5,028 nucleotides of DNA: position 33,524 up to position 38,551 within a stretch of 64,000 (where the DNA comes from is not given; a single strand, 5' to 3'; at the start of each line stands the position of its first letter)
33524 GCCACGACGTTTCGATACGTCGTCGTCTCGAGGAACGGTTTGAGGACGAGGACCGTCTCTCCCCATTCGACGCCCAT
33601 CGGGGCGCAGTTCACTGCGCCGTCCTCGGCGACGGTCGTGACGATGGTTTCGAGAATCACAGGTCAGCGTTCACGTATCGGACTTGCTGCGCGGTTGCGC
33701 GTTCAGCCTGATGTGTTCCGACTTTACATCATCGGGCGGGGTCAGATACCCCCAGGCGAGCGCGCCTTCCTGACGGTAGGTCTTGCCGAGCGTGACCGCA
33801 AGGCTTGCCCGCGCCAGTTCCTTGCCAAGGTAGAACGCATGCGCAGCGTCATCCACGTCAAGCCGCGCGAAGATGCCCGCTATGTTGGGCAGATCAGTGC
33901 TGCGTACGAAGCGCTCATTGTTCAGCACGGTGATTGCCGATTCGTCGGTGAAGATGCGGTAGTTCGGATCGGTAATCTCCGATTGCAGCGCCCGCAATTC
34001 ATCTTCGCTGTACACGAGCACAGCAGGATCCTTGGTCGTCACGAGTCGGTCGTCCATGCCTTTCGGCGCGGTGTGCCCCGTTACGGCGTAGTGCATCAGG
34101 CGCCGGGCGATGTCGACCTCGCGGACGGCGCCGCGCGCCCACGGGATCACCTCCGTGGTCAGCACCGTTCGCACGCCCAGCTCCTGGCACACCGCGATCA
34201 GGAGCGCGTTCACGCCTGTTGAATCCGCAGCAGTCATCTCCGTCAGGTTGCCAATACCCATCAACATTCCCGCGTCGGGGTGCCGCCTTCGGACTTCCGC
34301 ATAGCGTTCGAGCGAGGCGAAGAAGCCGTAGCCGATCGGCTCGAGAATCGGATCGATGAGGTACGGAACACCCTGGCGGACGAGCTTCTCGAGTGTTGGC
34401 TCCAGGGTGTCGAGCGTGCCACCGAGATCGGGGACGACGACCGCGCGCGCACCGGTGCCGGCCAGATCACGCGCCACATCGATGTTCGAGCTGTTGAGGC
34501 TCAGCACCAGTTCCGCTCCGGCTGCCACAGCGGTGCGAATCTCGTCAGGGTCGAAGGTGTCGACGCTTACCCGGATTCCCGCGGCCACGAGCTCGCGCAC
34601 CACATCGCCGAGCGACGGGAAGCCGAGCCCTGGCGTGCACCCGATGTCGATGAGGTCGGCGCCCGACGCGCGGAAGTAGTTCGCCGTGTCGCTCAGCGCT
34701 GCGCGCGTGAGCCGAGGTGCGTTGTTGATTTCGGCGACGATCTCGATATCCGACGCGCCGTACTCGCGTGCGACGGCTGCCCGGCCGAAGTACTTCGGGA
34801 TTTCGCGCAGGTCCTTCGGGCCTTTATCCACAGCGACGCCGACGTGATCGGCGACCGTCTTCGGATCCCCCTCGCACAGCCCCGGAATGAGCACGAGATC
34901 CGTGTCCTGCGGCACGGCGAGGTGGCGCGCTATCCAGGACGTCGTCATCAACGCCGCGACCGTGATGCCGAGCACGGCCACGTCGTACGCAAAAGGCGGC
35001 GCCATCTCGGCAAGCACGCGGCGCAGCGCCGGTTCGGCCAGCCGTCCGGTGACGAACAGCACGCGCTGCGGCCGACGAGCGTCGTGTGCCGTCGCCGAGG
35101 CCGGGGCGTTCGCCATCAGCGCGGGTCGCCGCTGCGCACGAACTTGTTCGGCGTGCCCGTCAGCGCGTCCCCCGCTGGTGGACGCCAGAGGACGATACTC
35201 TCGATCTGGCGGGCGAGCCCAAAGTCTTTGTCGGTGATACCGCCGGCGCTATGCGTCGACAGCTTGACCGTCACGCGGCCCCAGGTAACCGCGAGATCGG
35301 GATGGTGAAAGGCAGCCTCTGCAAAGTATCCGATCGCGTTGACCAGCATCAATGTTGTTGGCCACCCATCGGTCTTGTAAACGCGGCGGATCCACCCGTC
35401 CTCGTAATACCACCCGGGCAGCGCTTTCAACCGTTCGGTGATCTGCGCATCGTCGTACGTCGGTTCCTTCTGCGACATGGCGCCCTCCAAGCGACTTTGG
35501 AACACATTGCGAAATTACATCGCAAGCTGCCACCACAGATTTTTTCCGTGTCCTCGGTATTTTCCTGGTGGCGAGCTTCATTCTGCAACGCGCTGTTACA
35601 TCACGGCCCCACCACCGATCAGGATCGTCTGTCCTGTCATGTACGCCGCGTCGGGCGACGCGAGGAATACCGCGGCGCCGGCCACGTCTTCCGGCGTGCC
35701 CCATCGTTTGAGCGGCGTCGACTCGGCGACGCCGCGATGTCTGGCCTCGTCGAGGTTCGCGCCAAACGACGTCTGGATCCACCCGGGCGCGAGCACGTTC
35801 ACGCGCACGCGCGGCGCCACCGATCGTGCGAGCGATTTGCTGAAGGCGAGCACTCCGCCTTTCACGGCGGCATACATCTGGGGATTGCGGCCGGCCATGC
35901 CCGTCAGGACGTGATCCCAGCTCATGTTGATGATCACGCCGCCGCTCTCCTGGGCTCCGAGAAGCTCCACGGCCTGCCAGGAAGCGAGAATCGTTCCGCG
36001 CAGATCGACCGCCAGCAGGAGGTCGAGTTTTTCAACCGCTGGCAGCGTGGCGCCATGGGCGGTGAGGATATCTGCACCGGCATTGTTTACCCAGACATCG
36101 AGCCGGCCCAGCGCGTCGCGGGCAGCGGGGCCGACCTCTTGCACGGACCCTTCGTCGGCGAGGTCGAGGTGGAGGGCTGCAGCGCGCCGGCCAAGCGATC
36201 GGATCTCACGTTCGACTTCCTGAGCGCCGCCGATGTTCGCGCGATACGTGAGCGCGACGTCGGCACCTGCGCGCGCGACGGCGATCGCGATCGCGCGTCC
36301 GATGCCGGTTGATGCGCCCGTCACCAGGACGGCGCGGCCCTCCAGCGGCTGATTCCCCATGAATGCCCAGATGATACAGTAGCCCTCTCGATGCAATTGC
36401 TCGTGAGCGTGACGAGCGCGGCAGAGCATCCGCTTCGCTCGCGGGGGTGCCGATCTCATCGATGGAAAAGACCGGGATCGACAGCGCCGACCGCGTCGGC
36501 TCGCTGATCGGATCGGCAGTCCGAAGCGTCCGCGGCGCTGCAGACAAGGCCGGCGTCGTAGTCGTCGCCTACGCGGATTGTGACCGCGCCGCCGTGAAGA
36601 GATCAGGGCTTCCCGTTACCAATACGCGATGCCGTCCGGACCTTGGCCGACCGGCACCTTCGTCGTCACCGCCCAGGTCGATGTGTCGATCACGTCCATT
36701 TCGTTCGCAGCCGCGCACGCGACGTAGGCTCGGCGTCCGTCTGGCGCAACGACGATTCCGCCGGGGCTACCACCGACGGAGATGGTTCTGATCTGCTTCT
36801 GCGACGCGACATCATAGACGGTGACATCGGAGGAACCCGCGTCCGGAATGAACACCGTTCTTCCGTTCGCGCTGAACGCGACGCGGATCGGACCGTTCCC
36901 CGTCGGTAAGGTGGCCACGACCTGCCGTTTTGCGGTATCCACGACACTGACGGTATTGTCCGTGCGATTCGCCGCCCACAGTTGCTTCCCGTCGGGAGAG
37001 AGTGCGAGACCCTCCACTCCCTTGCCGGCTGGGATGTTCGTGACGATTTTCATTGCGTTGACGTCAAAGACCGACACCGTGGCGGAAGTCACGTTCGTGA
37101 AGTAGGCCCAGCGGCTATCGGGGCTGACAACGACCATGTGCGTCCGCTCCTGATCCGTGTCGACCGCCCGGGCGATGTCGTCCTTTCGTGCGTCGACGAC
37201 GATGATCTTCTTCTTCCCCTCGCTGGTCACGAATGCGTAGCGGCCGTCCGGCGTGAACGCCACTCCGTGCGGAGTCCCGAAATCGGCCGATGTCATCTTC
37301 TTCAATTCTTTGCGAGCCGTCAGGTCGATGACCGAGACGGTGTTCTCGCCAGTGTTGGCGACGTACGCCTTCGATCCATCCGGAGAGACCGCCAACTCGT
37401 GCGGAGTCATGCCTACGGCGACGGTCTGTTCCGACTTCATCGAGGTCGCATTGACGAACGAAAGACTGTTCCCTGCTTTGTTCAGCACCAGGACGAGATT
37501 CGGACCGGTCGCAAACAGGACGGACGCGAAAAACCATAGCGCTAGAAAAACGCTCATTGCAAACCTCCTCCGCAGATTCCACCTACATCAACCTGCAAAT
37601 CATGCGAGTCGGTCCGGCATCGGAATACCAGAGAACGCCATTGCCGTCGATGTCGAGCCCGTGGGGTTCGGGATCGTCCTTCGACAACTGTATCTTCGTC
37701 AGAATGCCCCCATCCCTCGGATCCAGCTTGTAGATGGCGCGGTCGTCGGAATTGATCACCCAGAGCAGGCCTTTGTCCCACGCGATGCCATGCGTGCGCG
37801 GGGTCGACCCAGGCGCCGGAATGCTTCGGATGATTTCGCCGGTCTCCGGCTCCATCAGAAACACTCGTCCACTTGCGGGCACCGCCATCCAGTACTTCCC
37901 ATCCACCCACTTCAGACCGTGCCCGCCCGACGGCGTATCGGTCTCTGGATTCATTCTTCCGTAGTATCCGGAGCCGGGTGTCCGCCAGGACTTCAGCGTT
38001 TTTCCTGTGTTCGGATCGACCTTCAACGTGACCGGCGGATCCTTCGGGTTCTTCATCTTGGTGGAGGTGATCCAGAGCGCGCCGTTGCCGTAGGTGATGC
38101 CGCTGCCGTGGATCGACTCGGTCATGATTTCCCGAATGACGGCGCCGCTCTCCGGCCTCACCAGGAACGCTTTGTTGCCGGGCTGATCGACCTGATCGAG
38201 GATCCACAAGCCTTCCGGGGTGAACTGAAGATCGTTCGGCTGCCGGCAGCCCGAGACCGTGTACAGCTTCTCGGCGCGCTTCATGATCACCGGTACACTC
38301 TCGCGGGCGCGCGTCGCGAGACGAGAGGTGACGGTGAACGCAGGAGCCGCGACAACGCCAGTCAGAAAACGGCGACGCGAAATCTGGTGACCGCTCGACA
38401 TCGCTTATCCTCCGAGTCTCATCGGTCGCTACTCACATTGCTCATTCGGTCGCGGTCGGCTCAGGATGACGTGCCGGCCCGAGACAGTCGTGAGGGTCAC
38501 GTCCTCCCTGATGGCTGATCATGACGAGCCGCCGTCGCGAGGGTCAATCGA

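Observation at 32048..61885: H4MPT/methanofuran-linked formaldehyde-oxidation island in a genome with Acidobacteria hallmarks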

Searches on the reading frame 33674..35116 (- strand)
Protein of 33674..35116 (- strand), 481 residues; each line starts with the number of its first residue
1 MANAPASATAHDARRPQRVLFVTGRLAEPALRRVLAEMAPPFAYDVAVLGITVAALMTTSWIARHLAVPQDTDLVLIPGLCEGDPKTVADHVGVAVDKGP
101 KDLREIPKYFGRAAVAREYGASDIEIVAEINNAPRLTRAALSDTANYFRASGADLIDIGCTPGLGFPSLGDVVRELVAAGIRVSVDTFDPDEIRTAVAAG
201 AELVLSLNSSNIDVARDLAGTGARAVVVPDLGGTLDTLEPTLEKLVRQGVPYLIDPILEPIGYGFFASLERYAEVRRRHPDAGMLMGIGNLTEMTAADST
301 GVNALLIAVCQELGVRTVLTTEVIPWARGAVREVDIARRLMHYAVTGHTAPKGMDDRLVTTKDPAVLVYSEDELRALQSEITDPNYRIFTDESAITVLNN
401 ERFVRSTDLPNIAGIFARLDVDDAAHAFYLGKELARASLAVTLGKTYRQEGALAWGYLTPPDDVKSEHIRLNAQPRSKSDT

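Call 7: search_protein_families(library=pfam, proteins=[window:33674-35116:-], max_evalue=0.01)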
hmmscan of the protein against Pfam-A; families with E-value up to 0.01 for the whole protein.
window:33674-35116:- (481 aa): 3 families
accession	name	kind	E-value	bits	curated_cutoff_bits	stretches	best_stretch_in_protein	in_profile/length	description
PF20123.4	DUF6513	-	1.1e-25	90.1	23.9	1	18-101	2-86/86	Family of unknown function (DUF6513)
PF14251.12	PterinBD-DUF4346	-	2.6e-06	28.6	29.6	1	414-450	50-86/86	PterinBD-DUF4346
PF00809.28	Pterin_bind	-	3.7e-05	23.9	25.5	1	143-227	25-122/244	Pterin binding enzyme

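Call 26: search_protein_families(library=ncbifam, proteins=[window:33674-35116:-], max_evalue=0.00001)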
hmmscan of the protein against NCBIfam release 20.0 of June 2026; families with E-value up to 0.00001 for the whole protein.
window:33674-35116:- (481 aa): 1 family
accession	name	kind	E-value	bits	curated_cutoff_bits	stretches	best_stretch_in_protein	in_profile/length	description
TIGR00284.1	TIGR00284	hypoth_equivalog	4.3e-57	193.8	256.65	2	124-450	152-494/497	dihydropteroate synthase-like protein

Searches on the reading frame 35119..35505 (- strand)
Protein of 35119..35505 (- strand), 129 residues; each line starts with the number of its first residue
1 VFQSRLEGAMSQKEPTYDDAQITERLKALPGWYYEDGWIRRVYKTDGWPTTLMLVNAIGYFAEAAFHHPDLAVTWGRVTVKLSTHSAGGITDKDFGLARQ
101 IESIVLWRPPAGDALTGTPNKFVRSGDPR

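Call 8: search_protein_families(library=pfam, proteins=[window:35119-35505:-], max_evalue=0.01)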
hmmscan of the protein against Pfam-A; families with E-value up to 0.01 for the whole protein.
window:35119-35505:- (129 aa): 1 family
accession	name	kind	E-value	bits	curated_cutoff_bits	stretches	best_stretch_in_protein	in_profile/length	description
PF01329.24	Pterin_4a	-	9.2e-27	93.4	26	1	17-104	3-91/91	Pterin 4 alpha carbinolamine dehydratase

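Call 26: search_protein_families(library=ncbifam, proteins=[window:35119-35505:-], max_evalue=0.00001)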
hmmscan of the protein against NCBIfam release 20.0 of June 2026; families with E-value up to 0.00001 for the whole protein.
window:35119-35505:- (129 aa): 5 families
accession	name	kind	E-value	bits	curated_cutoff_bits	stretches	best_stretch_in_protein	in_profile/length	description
NF002017.0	PRK00823.1-2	equivalog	3.8e-28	97.4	80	1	17-104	5-92/94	4a-hydroxytetrahydrobiopterin dehydratase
NF002019.0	PRK00823.1-4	equivalog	1.8e-18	66.7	137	1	13-103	18-110/116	4a-hydroxytetrahydrobiopterin dehydratase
NF002018.0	PRK00823.1-3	equivalog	2.6e-16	59.4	108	1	17-105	6-96/98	4a-hydroxytetrahydrobiopterin dehydratase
NF002016.0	PRK00823.1-1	equivalog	1.2e-13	51.2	133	1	10-104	12-110/113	4a-hydroxytetrahydrobiopterin dehydratase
NF002020.0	PRK00823.1-5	equivalog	6.9e-13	48.7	146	1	15-104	13-104/111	4a-hydroxytetrahydrobiopterin dehydratase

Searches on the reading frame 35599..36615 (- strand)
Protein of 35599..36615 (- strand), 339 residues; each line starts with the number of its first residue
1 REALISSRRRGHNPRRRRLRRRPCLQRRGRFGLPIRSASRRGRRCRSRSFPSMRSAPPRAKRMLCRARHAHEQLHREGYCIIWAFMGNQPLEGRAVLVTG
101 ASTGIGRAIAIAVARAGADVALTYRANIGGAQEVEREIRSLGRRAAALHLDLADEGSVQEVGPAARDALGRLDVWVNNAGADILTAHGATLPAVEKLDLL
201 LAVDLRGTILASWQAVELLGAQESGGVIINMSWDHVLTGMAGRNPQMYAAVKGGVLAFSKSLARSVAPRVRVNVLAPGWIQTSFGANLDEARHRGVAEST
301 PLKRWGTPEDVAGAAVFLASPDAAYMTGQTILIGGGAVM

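Call 7: search_protein_families(library=pfam, proteins=[window:35599-36615:-], max_evalue=0.01)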
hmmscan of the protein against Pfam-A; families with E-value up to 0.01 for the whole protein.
window:35599-36615:- (339 aa): 4 families
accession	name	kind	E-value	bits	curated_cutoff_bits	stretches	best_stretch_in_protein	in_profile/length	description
PF13561.12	adh_short_C2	-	3.6e-50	171.2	27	1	100-336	1-234/236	Enoyl-(Acyl carrier protein) reductase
PF00106.31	adh_short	-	3.5e-35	121.7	26.6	1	95-291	2-193/195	short chain dehydrogenase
PF08659.16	KR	-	0.001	19.5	22.6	1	96-174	3-84/180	KR domain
PF12242.14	Eno-Rase_NADH_b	-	0.0092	16.2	23.4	0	92-117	37-65/79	NAD(P)H binding domain of trans-2-enoyl-CoA reductase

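Call 65: search_protein_families(library=ncbifam, proteins=[window:35599-36459:-], max_evalue=0.00001)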
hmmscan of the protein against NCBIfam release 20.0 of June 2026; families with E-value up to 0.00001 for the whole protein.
window:35599-36459:- (287 aa): 215 families (the best 25 are shown)
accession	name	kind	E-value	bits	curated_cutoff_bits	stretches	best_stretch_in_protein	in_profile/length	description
TIGR01830.1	3oxo_ACP_reduc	equivalog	3.6e-51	174.2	297.75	1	44-285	1-238/239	3-oxoacyl-[acyl-carrier-protein] reductase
NF005559.1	PRK07231.1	subfamily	3.9e-51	174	215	1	39-286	2-248/249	glucose 1-dehydrogenase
NF009468.0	PRK12826.1-4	equivalog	4.5e-48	164.2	318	1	37-286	3-248/256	SDR family oxidoreductase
NF009466.0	PRK12826.1-2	subfamily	1.6e-45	155.5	222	1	42-286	4-245/248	3-oxoacyl-ACP reductase FabG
NF006493.1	PRK08936.1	subfamily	5.2e-45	153.7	420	1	38-285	4-250/261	glucose-1-dehydrogenase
NF005214.0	PRK06701.1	subfamily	9.2e-45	153.1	413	1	32-286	39-290/293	SDR family oxidoreductase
NF009384.0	PRK12743.1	equivalog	9.9e-45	152.7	264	1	42-285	7-247/258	SDR family oxidoreductase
NF004198.0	PRK05653.1-3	equivalog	2.2e-44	151.8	296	1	39-287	5-248/248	3-oxoacyl-ACP reductase FabG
NF006070.0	PRK08213.1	subfamily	3.1e-44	151.4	279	1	39-285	10-256/259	gluconate 5-dehydrogenase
NF053807.1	RhamDHLra1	equivalog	3.4e-44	151.4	400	1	39-285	2-247/252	L-rhamnose 1-dehydrogenase Lra1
NF004199.0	PRK05653.1-4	equivalog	1.9e-43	148.8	301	1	39-287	3-247/247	3-oxoacyl-ACP reductase FabG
NF004197.0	PRK05653.1-1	equivalog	8.2e-43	146.8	332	1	37-287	3-248/249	3-oxoacyl-ACP reductase FabG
NF005873.0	PRK07814.1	equivalog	1.9e-42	145.5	346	1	39-285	8-251/263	SDR family oxidoreductase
NF004818.0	PRK06172.1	equivalog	3.7e-42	144.4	336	1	39-286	5-251/253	SDR family oxidoreductase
NF004202.0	PRK05653.2-2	equivalog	6.5e-42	143.9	333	1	39-286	5-248/259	3-oxoacyl-ACP reductase FabG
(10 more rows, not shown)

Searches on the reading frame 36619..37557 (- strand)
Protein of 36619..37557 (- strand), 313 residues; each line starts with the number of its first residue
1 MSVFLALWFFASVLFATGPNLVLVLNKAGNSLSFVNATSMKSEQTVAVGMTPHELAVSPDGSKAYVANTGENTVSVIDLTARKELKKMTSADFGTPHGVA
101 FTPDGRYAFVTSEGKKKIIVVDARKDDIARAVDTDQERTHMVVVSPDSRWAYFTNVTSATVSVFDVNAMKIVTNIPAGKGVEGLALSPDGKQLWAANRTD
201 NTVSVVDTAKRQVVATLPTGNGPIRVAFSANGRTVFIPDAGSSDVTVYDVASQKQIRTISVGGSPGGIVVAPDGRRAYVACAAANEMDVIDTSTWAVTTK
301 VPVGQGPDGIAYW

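Call 7: search_protein_families(library=pfam, proteins=[window:36619-37557:-], max_evalue=0.01)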
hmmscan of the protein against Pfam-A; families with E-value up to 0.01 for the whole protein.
window:36619-37557:- (313 aa): 30 families (the best 25 are shown)
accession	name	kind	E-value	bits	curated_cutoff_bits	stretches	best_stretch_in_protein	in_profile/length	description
PF10282.15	Lactonase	-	2.3e-27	96.5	21.7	3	43-207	136-319/344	Lactonase, 7-bladed beta-propeller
PF21783.3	YNCE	-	4.1e-23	82.7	27.1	3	158-269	219-332/339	YNCE-like beta-propeller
PF25174.1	Beta-prop_THOC3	-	8e-23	81.2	305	2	28-229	67-263/272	THOC3 beta-propeller domain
PF02239.22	Cytochrom_D1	-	1.8e-17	63.4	25.5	3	110-220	9-118/368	Cytochrome D1 heme domain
PF24814.1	WD40_Prp19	-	1e-15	58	320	1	115-300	81-255/281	Prp19 WD40 domain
PF23414.1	Beta-prop_EML_2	-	1.2e-11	45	90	2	152-254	13-114/266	Echinoderm microtubule-associated protein second beta-propeller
PF08450.18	SGL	-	1.2e-09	38.5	26.3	1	129-237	126-242/246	SMP-30/Gluconolactonase/LRE-like region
PF25168.1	Beta-prop_WDR36-Utp21_2nd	-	2e-09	37.7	84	1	115-196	219-299/335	WDR36/Utp21 second beta-propeller domain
PF24780.1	WD40_MABP1-WDR62_1st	-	1.2e-08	35.1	496.3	2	119-250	21-153/328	MABP1/WDR62 first WD40 domain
PF25173.1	Beta-prop_WDR3_1st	-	6.6e-08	32.9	154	1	113-261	6-153/184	WDR3 first beta-propeller domain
PF04053.20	B-prop_COPA_B_2nd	-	1.2e-07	31.9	57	1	39-211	20-176/248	COPA/B second beta-propeller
PF23393.2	Beta-prop_WDR90_POC16_2nd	-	1.2e-07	31.6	60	0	49-150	127-236/291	WDR90/POC16, second beta-propeller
PF24807.1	WD40_CDC20-Fz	-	1.4e-07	31.6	200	1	71-262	28-221/292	CDC20/Fizzy WD40 domain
PF25172.1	Beta-prop_WDR3_2nd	-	1.5e-07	31.4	140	0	109-206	13-107/293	WDR3 second beta-propeller domain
PF07676.18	PD40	-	2.1e-07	31.2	20.9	0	98-115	13-30/38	WD40-like Beta Propeller Repeat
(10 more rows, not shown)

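Call 34: search_protein_families(library=ncbifam, proteins=[window:36619-37557:-], max_evalue=0.001)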
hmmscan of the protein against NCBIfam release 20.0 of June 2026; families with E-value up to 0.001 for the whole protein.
window:36619-37557:- (313 aa): 15 families
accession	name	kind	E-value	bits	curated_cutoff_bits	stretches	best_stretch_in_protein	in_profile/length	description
TIGR02276.1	beta_rpt_yvtn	repeat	3.2e-51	171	27.85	4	188-229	1-42/42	beta-propeller repeat protein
TIGR03866.1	PQQ_ABC_repeats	subfamily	5.2e-47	160.4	287.3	2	151-308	13-170/310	PQQ-dependent catabolism-associated beta-propeller protein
NF052340.1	hydrazine_beta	equivalog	4.8e-41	141.1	560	3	185-300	39-156/372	hydrazine synthase subunit beta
NF052460.1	L-NosZ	equivalog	7.2e-36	123.7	700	2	56-233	49-228/480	clade III lactonase-type nitrous-oxide reductase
NF052342.1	hydrazine_BC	exception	5.6e-31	107.4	1250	3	184-296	44-158/690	hydrazine synthase subunit beta-gamma fusion subunit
NF052280.1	7_blade_YncE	equivalog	2.6e-24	85.7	400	2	65-195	186-315/338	7-bladed beta-propeller protein YncE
TIGR03907.1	QH_beta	equivalog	6.8e-16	58.3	223.2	1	111-196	6-98/338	quinohemoprotein amine dehydrogenase subunit beta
NF038117.1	choice_anch_I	subfamily_domain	4.3e-14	52.2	300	2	32-152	77-190/458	choice-of-anchor I family protein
NF048007.1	MmpL3Stblzr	equivalog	2.2e-13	50.1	600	2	94-307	91-310/366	MmpL3/TtfA transport complex stabilizer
NF008258.1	PRK11028.1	equivalog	1.3e-08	34.3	370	1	42-209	28-206/330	6-phosphogluconolactonase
TIGR04244.1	nitrous_NosZ_RR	equivalog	2.8e-06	26.2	625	0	161-211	294-347/627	TAT-dependent nitrous-oxide reductase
NF038015.2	AztD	exception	4.9e-06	25.5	400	0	197-254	3-57/356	zinc metallochaperone AztD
NF050136.1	PGL_lacton_Staph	exception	1.1e-05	24.6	500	0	91-167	187-270/341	6-phosphogluconolactonase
NF041516.1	PA2928_fam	subfamily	2.1e-05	24.1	70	0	201-243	314-357/376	PA2928 family protein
NF053768.1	CIS12_fam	equivalog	5e-05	22.2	860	0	45-139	39-131/715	CIS12 family contractile injection system protein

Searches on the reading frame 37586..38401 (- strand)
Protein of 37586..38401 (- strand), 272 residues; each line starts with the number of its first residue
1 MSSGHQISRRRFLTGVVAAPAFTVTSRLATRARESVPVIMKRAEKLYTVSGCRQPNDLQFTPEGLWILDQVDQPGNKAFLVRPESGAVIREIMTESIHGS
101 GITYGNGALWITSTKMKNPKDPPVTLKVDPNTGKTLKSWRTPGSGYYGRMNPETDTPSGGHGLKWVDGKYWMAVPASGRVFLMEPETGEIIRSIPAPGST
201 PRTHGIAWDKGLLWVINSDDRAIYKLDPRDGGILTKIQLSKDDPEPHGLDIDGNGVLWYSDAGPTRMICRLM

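Call 7: search_protein_families(library=pfam, proteins=[window:37586-38401:-], max_evalue=0.01)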
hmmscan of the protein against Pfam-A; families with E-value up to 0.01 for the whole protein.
window:37586-38401:- (272 aa): 3 families
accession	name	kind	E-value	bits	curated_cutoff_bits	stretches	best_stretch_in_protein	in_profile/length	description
PF24684.1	Vgb_lyase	-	1.1e-05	24.8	50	1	167-263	23-116/290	Virginiamycin B lyase family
PF21959.2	DUF6923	-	1.2e-05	25.7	27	1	167-240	97-170/234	Repeat of unknown function (DUF6923)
PF08450.18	SGL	-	7.9e-05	22.8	26.3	0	167-200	194-226/246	SMP-30/Gluconolactonase/LRE-like region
